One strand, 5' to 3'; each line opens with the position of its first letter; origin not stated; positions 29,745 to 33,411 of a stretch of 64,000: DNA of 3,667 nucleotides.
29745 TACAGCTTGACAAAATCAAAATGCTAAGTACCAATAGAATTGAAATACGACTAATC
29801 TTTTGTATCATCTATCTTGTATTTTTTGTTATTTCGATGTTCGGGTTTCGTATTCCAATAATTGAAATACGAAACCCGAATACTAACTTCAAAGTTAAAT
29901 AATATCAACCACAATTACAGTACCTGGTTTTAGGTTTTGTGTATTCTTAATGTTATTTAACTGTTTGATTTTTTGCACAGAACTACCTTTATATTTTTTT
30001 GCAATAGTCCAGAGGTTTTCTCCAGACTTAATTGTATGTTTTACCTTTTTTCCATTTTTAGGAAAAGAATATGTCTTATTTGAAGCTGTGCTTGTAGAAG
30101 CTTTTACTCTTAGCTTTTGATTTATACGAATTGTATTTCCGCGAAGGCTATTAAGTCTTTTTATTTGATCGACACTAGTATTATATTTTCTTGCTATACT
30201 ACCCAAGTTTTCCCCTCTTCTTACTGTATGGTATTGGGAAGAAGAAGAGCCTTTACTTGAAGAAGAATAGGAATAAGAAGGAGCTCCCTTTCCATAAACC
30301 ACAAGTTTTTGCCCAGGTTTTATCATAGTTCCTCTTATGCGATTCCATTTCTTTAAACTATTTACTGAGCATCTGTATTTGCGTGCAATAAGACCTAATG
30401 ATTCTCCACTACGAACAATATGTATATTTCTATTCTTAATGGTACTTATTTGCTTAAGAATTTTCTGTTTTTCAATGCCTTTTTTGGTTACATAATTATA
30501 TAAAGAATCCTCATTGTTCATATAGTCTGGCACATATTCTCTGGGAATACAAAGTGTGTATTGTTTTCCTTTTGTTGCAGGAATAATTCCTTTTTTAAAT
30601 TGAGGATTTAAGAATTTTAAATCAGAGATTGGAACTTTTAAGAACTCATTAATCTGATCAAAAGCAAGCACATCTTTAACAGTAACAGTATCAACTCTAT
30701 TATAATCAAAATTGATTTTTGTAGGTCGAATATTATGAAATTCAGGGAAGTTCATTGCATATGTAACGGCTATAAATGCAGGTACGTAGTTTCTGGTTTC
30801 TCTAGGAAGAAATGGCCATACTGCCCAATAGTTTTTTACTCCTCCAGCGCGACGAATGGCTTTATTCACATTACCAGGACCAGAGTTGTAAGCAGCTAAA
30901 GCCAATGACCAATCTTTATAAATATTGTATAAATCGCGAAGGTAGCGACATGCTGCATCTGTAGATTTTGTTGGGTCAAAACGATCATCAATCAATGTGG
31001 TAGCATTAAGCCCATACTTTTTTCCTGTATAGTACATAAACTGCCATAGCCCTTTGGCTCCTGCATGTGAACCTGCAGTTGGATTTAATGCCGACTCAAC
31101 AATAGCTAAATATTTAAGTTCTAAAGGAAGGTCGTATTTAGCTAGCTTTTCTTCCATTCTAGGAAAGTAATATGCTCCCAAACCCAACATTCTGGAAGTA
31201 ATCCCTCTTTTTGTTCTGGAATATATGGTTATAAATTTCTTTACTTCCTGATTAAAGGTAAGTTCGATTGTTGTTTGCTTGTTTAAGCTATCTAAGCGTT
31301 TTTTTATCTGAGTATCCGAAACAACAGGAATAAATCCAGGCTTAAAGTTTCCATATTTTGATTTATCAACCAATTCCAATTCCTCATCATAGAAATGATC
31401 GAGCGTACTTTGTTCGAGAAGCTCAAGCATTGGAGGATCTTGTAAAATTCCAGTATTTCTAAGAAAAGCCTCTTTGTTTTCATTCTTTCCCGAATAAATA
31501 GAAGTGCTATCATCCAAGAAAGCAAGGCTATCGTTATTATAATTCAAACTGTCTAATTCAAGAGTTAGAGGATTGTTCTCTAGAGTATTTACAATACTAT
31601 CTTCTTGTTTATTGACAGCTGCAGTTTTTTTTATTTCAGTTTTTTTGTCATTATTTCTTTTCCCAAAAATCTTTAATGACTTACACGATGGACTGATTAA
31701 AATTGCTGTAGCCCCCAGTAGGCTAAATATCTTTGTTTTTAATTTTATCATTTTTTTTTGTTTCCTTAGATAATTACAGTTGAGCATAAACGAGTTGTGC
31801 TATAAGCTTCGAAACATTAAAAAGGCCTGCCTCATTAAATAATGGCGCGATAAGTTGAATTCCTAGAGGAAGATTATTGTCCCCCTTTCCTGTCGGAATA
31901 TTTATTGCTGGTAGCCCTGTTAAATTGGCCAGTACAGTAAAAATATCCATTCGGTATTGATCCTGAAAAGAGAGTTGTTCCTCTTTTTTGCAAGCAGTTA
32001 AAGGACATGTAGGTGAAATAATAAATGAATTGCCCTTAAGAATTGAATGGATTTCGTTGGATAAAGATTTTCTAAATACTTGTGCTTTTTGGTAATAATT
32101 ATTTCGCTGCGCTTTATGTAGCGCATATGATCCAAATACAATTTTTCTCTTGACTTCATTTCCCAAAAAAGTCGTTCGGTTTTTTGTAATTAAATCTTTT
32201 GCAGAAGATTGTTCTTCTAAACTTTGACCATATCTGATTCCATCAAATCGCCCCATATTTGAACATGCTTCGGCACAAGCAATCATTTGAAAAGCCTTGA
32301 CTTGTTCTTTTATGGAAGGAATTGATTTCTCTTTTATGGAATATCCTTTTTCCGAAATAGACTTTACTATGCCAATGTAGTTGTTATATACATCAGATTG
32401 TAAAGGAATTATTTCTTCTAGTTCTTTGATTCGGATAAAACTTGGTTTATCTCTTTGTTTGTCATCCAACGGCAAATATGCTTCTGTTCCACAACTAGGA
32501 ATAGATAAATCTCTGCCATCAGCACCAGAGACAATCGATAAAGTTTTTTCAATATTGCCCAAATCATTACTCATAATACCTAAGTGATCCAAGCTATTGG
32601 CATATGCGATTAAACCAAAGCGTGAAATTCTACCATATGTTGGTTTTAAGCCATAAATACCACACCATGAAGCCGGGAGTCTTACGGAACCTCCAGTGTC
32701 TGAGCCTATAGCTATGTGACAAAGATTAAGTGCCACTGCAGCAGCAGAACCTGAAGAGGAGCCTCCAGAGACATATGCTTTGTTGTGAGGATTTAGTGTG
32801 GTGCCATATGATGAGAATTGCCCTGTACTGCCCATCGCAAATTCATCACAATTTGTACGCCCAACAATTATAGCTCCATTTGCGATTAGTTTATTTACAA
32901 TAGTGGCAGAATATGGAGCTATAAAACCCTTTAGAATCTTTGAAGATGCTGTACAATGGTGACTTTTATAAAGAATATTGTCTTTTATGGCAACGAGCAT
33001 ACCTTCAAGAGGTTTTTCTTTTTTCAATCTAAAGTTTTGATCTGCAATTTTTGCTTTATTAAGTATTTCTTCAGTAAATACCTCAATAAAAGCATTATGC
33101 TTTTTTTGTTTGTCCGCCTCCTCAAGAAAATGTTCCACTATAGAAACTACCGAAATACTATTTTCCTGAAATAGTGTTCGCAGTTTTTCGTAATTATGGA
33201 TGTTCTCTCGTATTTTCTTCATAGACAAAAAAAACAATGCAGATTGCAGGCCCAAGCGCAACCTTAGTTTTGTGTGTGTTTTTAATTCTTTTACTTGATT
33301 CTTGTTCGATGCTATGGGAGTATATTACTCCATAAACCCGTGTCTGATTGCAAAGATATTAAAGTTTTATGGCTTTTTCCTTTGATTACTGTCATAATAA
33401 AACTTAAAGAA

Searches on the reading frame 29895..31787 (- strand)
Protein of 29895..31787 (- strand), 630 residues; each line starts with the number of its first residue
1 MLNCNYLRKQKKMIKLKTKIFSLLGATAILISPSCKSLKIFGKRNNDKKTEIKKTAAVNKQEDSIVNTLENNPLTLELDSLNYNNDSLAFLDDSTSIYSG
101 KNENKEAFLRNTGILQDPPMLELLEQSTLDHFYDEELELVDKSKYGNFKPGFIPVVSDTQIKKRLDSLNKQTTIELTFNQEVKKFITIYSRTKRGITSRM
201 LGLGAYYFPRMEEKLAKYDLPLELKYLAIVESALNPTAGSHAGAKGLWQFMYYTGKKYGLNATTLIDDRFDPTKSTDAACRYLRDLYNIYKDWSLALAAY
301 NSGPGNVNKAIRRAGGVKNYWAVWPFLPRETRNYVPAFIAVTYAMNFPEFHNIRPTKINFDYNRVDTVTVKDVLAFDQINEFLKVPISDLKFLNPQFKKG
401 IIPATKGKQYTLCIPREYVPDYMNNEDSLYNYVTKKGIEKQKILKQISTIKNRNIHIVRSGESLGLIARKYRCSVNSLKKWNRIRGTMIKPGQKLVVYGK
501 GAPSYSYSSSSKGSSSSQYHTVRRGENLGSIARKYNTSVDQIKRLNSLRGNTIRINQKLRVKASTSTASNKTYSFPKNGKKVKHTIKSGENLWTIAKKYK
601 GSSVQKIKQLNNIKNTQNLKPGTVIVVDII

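Call 7: search_protein_families(library=pfam, proteins=[window:29895-31787:-], max_evalue=0.001)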
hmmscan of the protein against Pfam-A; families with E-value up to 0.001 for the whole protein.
window:29895-31787:- (630 aa): 5 families
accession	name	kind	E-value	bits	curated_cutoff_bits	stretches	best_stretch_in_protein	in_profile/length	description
PF01476.26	LysM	-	8.1e-42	141.4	20.9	3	520-562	1-43/43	LysM domain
PF01464.25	SLT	-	8.9e-28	96.6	21.3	1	217-317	10-111/117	Transglycosylase SLT domain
PF23577.1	LysM_RLK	-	7.7e-05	23.1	27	0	522-547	5-30/44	LysM domain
PF23446.1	LysM1_NFP_LYK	-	0.00027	22.2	36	0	601-628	26-54/60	NFP/LYK LysM1 domain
PF13518.12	HTH_28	-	0.00032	21.2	25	0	523-544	10-31/52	Helix-turn-helix domain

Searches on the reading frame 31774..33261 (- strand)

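Call 7: search_protein_families(library=pfam, proteins=[window:31774-33261:-], max_evalue=0.001)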
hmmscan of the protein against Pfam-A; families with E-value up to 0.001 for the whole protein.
window:31774-33261:- (495 aa): 1 family
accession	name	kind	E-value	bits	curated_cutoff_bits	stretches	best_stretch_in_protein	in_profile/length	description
PF01425.27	Amidase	-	4.4e-117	392.3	27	1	41-480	2-444/445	Amidase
